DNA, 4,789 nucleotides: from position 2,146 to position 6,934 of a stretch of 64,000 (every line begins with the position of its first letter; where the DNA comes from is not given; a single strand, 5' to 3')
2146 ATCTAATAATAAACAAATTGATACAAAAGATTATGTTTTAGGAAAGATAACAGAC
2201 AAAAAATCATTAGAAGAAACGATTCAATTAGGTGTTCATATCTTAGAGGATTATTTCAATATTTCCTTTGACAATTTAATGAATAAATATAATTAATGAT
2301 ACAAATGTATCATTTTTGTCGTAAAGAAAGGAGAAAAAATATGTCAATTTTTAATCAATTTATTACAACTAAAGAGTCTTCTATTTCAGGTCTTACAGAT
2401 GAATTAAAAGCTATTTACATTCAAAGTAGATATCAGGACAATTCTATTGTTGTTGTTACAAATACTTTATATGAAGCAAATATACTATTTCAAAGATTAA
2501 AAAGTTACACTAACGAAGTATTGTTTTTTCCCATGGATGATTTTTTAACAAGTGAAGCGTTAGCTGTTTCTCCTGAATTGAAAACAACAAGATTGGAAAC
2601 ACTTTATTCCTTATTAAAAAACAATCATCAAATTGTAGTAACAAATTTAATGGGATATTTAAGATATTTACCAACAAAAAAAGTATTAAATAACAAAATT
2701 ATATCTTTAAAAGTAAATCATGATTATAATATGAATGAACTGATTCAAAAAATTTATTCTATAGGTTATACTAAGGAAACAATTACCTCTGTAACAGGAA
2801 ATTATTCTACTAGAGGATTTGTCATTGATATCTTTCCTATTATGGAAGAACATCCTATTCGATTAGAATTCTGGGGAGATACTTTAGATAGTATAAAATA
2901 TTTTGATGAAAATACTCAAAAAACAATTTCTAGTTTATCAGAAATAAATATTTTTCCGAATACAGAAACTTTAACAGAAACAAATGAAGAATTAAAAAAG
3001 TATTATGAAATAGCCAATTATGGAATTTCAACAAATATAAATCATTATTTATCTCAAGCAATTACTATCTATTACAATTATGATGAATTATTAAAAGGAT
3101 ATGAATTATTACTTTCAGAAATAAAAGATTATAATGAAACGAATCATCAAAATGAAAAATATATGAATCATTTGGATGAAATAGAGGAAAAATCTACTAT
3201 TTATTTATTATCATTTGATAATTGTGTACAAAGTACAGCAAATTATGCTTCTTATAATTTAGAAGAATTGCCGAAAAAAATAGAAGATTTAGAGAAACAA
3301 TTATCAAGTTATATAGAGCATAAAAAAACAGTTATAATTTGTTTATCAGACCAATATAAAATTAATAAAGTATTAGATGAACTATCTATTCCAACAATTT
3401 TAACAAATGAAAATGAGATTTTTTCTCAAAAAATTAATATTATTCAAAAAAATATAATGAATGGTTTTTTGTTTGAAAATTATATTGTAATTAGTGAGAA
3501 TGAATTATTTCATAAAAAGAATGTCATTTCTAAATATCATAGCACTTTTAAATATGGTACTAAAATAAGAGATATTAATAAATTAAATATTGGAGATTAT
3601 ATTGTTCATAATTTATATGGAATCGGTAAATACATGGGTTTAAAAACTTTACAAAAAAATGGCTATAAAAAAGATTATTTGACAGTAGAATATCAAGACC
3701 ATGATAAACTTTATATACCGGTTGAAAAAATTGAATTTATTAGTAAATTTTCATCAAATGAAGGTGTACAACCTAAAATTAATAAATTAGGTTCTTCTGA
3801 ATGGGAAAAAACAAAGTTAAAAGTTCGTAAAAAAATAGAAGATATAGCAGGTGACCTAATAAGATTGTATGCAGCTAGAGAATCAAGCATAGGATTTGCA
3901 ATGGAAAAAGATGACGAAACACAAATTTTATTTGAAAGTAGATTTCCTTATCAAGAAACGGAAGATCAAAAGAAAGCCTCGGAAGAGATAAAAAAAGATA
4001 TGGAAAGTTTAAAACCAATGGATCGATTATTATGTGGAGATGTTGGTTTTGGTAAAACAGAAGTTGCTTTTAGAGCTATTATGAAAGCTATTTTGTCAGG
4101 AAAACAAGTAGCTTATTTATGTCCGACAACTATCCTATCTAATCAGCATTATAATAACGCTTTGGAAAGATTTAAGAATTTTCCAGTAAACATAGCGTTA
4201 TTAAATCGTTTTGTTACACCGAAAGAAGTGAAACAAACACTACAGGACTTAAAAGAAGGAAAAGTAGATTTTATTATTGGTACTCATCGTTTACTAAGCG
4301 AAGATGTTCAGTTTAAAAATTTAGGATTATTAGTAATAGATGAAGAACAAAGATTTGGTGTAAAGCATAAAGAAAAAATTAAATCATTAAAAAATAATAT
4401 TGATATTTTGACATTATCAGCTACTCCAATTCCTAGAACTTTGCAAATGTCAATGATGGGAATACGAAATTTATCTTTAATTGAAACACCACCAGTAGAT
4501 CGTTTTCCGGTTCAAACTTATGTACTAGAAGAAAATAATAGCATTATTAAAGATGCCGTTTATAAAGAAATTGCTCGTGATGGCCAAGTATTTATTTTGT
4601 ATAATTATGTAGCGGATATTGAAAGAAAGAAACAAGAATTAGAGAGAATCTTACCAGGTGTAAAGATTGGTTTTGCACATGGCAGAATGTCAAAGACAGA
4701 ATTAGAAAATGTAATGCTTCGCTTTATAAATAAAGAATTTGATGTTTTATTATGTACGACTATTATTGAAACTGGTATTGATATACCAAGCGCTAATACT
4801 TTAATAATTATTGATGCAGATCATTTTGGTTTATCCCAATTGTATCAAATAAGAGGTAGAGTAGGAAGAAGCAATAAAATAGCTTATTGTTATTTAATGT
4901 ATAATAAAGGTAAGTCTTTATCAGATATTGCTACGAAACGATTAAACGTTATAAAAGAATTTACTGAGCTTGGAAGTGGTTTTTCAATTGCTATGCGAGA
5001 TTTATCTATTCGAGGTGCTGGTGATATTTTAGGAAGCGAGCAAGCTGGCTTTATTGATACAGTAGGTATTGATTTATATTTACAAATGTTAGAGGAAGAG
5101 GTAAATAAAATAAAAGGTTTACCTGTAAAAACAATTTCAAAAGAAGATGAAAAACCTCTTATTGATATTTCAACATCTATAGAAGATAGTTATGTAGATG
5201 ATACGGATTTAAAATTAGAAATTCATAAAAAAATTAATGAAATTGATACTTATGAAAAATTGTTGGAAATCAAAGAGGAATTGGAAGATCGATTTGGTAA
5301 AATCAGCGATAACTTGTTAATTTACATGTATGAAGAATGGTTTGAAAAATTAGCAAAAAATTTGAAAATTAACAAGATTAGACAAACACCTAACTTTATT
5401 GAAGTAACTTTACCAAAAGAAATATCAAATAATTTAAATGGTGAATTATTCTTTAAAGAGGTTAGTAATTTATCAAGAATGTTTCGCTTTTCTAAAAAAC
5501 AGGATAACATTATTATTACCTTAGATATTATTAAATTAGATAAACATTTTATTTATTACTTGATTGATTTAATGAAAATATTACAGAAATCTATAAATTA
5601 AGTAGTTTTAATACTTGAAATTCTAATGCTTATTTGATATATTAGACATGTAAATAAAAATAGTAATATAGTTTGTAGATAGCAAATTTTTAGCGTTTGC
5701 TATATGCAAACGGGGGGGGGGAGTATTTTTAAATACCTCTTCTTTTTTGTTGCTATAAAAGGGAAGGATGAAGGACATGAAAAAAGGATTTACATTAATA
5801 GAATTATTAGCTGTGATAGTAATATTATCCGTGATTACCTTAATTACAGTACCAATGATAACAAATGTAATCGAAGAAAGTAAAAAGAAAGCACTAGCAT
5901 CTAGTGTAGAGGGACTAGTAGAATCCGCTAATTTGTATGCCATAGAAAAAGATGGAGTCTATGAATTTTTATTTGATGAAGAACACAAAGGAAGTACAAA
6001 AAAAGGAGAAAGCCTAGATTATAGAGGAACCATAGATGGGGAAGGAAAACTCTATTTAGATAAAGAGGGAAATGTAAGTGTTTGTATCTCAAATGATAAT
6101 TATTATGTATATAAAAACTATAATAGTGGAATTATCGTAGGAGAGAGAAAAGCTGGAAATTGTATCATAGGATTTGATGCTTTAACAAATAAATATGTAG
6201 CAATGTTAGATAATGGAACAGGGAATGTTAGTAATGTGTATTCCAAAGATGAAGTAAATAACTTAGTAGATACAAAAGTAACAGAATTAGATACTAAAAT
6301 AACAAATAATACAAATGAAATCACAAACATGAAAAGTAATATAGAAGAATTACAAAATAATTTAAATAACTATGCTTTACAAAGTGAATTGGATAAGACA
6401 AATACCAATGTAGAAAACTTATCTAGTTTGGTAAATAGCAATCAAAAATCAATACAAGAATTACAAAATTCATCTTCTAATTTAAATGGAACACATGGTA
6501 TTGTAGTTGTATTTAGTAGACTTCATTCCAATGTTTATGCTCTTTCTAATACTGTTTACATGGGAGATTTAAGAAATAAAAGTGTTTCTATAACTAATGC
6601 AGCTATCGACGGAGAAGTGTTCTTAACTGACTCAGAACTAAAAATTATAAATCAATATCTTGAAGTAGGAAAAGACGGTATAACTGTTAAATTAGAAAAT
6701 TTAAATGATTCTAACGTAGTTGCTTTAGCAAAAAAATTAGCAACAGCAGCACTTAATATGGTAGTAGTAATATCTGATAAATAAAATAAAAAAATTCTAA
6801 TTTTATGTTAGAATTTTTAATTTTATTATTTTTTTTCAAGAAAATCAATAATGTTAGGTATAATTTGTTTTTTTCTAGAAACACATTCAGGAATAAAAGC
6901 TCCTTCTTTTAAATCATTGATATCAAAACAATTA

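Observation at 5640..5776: Conserved ~120-bp leader carrying a variable homopolymeric G tract (G10/G8/G6) upstream of each of three pilin-like paralogs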

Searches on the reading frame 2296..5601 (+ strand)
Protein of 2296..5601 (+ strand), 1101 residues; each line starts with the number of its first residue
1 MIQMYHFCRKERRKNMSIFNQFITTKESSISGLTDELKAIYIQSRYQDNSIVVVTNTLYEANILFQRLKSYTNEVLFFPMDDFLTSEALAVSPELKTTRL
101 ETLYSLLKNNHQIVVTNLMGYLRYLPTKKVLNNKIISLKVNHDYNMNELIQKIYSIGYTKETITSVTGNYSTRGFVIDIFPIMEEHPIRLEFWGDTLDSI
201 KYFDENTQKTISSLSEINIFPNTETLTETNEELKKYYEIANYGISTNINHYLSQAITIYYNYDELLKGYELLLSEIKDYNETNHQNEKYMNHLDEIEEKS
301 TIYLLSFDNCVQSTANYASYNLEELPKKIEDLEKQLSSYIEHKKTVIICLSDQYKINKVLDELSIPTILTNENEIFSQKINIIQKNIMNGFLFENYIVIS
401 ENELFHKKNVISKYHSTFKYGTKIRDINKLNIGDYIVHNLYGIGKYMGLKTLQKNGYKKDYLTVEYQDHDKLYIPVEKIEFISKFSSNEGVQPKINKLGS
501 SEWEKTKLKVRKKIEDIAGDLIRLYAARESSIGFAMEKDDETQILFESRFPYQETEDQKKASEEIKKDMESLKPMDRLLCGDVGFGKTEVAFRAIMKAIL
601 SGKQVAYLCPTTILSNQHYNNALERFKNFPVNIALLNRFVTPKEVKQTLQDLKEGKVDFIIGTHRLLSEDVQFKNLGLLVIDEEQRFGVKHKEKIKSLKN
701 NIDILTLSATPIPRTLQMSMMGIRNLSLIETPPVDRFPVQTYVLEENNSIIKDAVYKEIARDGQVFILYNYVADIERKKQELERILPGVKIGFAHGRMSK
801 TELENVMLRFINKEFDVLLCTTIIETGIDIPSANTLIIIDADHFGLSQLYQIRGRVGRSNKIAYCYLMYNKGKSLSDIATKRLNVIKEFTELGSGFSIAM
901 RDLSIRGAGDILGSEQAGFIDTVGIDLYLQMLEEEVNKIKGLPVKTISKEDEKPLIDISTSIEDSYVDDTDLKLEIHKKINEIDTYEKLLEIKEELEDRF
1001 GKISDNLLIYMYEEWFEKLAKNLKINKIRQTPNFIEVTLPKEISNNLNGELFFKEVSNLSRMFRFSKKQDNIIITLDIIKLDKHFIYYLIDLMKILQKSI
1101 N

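Call 11: search_protein_families(library=pfam, proteins=[window:2296-5601:+], max_evalue=0.01)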
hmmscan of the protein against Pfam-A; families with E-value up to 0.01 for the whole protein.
window:2296-5601:+ (1101 aa): 7 families
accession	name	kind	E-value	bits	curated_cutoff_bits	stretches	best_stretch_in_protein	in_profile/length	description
PF00270.35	DEAD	-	1.2e-25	90.7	26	1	555-717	1-165/167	DEAD/DEAH box helicase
PF17757.6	UvrB_inter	-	3.2e-24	85.3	22.9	1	136-224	1-90/91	UvrB interaction domain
PF00271.37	Helicase_C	-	1e-22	80.9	23.5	1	754-859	9-109/110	Helicase conserved C-terminal domain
PF02559.22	CarD_TRCF_RID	-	3.2e-17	62.8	23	1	430-485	1-56/57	CarD-like/TRCF RID domain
PF03461.20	TRCF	-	2.2e-14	54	25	1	957-1044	2-89/95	TRCF domain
PF22590.2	Cas3-like_C_2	-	0.00051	20.7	27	0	763-860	3-105/106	CRISPR-associated nuclease/helicase Cas3, C-terminal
PF16203.11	ERCC3_RAD25_C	-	0.0025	17.6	27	1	789-861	80-153/248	ERCC3/RAD25/XPB C-terminal helicase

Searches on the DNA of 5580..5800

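Call 7: search_rna_families(source=window, start=5580, end=5800, threshold=evalue, max_evalue=10, show_alignments=2)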
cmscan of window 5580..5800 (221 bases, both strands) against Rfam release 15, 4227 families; matches with E-value up to 10: 4.
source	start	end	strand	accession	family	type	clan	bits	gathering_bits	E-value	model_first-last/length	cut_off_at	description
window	5721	5795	+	RF03496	MIR2086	Gene; miRNA;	-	17.3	50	1.1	1-87/87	no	MIR2086 microRNA precursor family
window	5649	5751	+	RF02969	DUF3800-I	Gene; sRNA;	-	16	44.2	3.8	1-115/115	no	DUF3800-I RNA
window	5648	5754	+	RF01455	DPB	Cis-reg;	-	15.1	40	9.1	1-86/86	no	Stem loopII regulatory element in POLB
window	5761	5794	+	RF01306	sR52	Gene; snRNA; snoRNA; CD-box;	-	13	50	1.6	1-60/60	no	Small nucleolar RNA sR52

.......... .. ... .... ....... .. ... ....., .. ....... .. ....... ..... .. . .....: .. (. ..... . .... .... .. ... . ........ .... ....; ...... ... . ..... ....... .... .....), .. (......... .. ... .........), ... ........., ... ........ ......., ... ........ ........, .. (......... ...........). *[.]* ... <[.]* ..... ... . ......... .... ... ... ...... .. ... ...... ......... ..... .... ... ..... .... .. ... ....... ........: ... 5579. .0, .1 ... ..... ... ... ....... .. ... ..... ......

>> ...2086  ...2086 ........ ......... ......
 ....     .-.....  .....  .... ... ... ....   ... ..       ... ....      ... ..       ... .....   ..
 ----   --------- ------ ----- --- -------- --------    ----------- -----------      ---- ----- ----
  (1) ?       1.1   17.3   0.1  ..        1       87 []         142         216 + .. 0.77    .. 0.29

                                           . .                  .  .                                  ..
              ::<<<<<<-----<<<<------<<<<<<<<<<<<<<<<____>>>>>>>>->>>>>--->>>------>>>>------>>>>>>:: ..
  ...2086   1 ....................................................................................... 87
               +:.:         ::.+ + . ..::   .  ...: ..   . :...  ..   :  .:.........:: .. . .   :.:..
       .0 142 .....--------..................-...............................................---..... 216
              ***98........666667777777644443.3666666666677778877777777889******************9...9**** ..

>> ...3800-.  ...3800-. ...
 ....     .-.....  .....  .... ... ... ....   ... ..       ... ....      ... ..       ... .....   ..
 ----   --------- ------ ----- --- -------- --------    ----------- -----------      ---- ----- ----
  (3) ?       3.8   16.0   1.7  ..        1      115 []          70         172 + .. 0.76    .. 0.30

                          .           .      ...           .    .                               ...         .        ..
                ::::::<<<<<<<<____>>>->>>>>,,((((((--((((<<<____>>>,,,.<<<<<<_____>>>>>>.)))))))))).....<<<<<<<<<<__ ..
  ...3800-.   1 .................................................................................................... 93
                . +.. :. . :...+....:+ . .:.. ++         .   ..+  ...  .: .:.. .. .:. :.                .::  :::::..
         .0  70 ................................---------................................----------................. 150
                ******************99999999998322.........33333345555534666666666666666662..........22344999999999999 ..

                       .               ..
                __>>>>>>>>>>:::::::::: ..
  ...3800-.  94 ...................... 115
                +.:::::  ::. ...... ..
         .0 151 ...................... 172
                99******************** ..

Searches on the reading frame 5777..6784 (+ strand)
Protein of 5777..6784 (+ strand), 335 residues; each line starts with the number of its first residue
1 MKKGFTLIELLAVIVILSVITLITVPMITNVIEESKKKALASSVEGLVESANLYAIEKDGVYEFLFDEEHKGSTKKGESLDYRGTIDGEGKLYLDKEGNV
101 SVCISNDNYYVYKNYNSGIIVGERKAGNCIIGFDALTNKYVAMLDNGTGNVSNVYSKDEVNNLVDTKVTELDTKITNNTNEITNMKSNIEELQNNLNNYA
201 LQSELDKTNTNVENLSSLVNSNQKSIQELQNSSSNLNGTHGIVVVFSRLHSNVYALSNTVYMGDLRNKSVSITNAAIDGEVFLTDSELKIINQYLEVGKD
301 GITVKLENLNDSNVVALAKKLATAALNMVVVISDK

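Call 11: search_protein_families(library=pfam, proteins=[window:5777-6784:+], max_evalue=0.01)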
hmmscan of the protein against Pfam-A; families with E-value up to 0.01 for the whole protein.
window:5777-6784:+ (335 aa): 5 families
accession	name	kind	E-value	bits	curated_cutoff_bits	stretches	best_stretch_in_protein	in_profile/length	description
PF07963.17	N_methyl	-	3.8e-06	26.7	21.2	1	2-24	4-26/27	Prokaryotic N-terminal methylation motif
PF25014.1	NET2A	-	0.00047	20.5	33.1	1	158-257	132-229/235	NET2A-like domain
PF02996.22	Prefoldin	-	0.0023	18.3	23.2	0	150-197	68-115/120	Prefoldin subunit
PF17082.10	Spc29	-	0.0026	18.1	31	1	166-235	118-184/245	Spindle Pole Component 29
PF01442.23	Apolipoprotein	-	0.0068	16.6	90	0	158-227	58-127/190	Apolipoprotein A1/A4/E domain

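Call 13: find_homologous_proteins(query=window:5777-6784:+)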
Query window:5777-6784:+ (335 aa): 2128 proteins with E <= 0.001 among 7847 candidates; the best 120 are listed.
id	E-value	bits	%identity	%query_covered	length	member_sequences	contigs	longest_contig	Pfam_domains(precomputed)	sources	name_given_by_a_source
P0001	1.6e-192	656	95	99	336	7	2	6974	PF07963.18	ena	-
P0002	5.8e-192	655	96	100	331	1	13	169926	PF07963.18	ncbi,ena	-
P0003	1.3e-191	653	96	100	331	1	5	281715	PF07963.18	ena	-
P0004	1.5e-191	653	95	100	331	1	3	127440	PF07963.18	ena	-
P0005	9.5e-191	651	96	100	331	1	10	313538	PF07963.18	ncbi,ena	-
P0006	2.9e-190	649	95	100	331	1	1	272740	PF07963.18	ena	-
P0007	1.1e-189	647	95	100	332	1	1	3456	PF07963.18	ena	-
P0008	6.3e-188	641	95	100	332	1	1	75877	PF07963.18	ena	-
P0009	1.8e-186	637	93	100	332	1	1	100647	PF07963.18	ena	-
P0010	1.9e-183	627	94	100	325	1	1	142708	PF07963.18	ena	-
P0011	5.9e-183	625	93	100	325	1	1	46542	PF07963.18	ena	-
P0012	2.3e-176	603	89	99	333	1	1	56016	PF07963.18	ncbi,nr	ncbi:MAG: prepilin-type N-terminal cleavage/methylation domain-containing protein [Tenericutes bacte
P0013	2.0e-167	574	83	100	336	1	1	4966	PF07963.18,PF03961.20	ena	-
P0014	2.6e-159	547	84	100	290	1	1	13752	PF07963.18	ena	-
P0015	3.1e-131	455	93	72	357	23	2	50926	PF07963.18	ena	-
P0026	8.4e-126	437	74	85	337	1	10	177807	PF07963.18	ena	-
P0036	2.0e-124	433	78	81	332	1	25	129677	PF07963.18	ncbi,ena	-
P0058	1.4e-122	427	73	85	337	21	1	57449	PF07963.18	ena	-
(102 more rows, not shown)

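Call 15: find_related_loci(query=A2, collection=genome_contigs, flank=2500)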
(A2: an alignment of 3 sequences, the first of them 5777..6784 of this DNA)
Query A2 (335 aa) in genome_contigs; peptide patterns used: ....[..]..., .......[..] (x = any residue, [..] = any of these).
147 stretches matched a pattern; 1 encode a relative of the query (tblastn E <= 1e-3); 1 distinct loci.
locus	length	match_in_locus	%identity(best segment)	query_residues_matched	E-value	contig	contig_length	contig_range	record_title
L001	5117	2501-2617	33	2-40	6e-6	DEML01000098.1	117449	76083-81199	MAG TPA_asm: Planctomycetaceae bacterium UBA2671 UBA2671_contig_907, whole genome shotgun sequence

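Call 16: find_encoding_contigs(protein=P0036, flank=3000, max_places=10)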
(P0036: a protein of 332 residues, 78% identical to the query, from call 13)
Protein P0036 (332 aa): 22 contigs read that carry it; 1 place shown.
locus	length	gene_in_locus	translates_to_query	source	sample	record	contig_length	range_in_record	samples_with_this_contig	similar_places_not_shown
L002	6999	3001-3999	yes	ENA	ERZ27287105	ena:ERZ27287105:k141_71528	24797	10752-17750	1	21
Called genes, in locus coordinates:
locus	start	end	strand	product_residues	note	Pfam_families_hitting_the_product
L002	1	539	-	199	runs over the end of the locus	PF00163:Ribosomal_S4, PF01479:S4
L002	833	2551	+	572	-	PF06160:EzrA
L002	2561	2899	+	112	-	-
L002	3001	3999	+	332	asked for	PF07963:N_methyl (weak)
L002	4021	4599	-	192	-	PF00574:CLP_protease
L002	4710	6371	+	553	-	PF00485:PRK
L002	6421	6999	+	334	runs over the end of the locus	PF00044:Gp_dh_N, PF02800:Gp_dh_C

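Call 17: find_encoding_contigs(protein=P0012, flank=3000, max_places=4)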
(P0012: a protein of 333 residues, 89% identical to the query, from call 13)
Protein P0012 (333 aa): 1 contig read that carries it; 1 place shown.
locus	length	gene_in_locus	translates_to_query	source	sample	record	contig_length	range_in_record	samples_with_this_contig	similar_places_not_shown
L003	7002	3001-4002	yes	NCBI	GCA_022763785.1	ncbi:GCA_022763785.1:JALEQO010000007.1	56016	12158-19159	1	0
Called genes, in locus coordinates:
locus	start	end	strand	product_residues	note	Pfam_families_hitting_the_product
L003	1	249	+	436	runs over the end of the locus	PF01336:tRNA_anti-codon, PF00152:tRNA-synt_2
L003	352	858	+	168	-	-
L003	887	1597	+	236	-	PF09560:Spore_YunB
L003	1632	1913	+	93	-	PF06265:YutD-like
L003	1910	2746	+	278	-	PF00849:PseudoU_synth_2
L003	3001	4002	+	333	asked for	PF07963:N_methyl (weak)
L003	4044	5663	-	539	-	PF01368:DHH, PF00571:CBS (weak), PF07085:DRTGG, PF00571:CBS (weak), PF02833:DHHA2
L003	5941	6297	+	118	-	PF15714:SpoVT_C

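Call 56: find_encoding_contigs(protein=P0002, flank=700, max_places=10)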
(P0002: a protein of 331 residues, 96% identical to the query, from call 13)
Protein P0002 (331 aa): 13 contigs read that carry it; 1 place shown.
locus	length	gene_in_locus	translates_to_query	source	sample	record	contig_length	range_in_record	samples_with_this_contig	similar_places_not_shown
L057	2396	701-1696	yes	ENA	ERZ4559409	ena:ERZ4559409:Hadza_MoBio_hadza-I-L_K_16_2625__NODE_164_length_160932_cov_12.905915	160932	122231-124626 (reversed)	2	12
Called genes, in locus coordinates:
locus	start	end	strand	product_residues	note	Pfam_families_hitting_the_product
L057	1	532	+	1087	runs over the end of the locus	PF17757:UvrB_inter, PF02559:CarD_TRCF_RID, PF00270:DEAD, PF00271:Helicase_C, PF03461:TRCF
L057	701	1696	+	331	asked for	PF07963:N_methyl (weak)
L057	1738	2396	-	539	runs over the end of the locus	PF01368:DHH, PF00571:CBS (weak), PF07085:DRTGG, PF00571:CBS (weak), PF02833:DHHA2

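Call 57: find_encoding_contigs(protein=P0005, flank=700, max_places=10)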
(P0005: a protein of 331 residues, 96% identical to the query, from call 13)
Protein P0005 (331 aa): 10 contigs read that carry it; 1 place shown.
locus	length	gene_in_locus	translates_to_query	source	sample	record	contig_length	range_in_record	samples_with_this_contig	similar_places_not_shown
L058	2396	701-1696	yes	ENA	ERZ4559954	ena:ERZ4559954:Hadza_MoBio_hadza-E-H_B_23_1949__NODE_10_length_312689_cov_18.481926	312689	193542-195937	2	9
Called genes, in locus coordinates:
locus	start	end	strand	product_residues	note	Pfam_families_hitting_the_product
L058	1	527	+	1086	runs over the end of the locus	PF17757:UvrB_inter, PF02559:CarD_TRCF_RID, PF00270:DEAD, PF00271:Helicase_C, PF03461:TRCF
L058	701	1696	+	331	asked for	PF07963:N_methyl (weak)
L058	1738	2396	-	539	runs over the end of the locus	PF01368:DHH, PF00571:CBS (weak), PF07085:DRTGG, PF00571:CBS (weak), PF02833:DHHA2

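Call 59: search_protein_families(library=pfam, proteins=[L002:2561-2899:+], max_evalue=0.001)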
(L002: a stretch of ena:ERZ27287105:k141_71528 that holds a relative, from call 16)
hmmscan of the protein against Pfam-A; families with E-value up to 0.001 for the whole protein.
L002:2561-2899:+ (112 aa): 1 family
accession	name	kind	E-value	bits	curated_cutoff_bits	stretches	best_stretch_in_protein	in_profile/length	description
PF18692.7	DUF5640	-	0.00094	19.4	28.5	0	41-103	14-71/85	Family of unknown function (DUF5640)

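Call 81: find_encoding_contigs(protein=P0026, flank=4000, max_places=10)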
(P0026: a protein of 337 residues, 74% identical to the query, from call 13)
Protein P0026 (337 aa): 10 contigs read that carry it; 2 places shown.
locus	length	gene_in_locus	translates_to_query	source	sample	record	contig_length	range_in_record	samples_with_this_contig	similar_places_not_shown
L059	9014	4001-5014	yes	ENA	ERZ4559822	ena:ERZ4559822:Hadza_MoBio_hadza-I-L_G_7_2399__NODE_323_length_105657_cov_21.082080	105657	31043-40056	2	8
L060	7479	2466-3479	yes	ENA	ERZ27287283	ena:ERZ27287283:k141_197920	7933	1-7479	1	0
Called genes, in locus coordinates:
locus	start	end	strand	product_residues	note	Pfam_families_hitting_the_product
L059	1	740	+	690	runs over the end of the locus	PF00009:GTP_EFTU, PF03144:GTP_EFTU_D2, PF22042:EF-G_D2, PF14492:EFG_III, PF16658:RF3_C (weak), PF03764:EFG_IV, PF00679:EFG_C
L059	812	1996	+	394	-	PF00009:GTP_EFTU, PF03144:GTP_EFTU_D2, PF03143:GTP_EFTU_D3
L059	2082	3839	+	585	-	PF00664:ABC_membrane, PF02463:SMC_N (weak), PF00005:ABC_tran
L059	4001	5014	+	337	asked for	PF07963:N_methyl (weak)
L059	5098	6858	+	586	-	PF01541:GIY-YIG, PF27096:UvrC_M, PF22920:UvrC_RNaseH, PF08459:UvrC_RNaseH_dom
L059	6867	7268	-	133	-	-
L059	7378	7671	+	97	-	-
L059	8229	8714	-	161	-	-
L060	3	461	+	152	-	?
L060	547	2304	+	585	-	PF00664:ABC_membrane, PF02463:SMC_N (weak), PF00005:ABC_tran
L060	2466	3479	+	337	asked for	PF07963:N_methyl (weak)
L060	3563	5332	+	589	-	PF01541:GIY-YIG, PF27096:UvrC_M, PF22920:UvrC_RNaseH, PF08459:UvrC_RNaseH_dom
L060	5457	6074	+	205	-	PF00440:TetR_N, PF17924:TetR_C_19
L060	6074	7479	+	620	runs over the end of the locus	?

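Call 82: find_encoding_contigs(protein=P0058, flank=4000, max_places=10)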
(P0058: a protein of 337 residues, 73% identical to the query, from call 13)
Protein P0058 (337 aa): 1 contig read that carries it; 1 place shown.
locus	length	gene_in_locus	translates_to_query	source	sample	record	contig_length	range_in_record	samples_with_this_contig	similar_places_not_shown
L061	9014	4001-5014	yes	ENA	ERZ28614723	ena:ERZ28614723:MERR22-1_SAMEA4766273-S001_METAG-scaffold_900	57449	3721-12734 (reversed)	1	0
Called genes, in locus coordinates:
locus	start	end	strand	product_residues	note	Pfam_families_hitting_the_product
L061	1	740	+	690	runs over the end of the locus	PF00009:GTP_EFTU, PF03144:GTP_EFTU_D2, PF22042:EF-G_D2, PF14492:EFG_III, PF16658:RF3_C (weak), PF03764:EFG_IV, PF00679:EFG_C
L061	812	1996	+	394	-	PF00009:GTP_EFTU, PF03144:GTP_EFTU_D2, PF03143:GTP_EFTU_D3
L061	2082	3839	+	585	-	PF00664:ABC_membrane, PF02463:SMC_N (weak), PF00005:ABC_tran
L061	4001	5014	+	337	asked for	PF07963:N_methyl (weak)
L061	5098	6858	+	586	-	PF01541:GIY-YIG, PF27096:UvrC_M, PF22920:UvrC_RNaseH, PF08459:UvrC_RNaseH_dom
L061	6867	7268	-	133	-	-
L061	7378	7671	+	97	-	-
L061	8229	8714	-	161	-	-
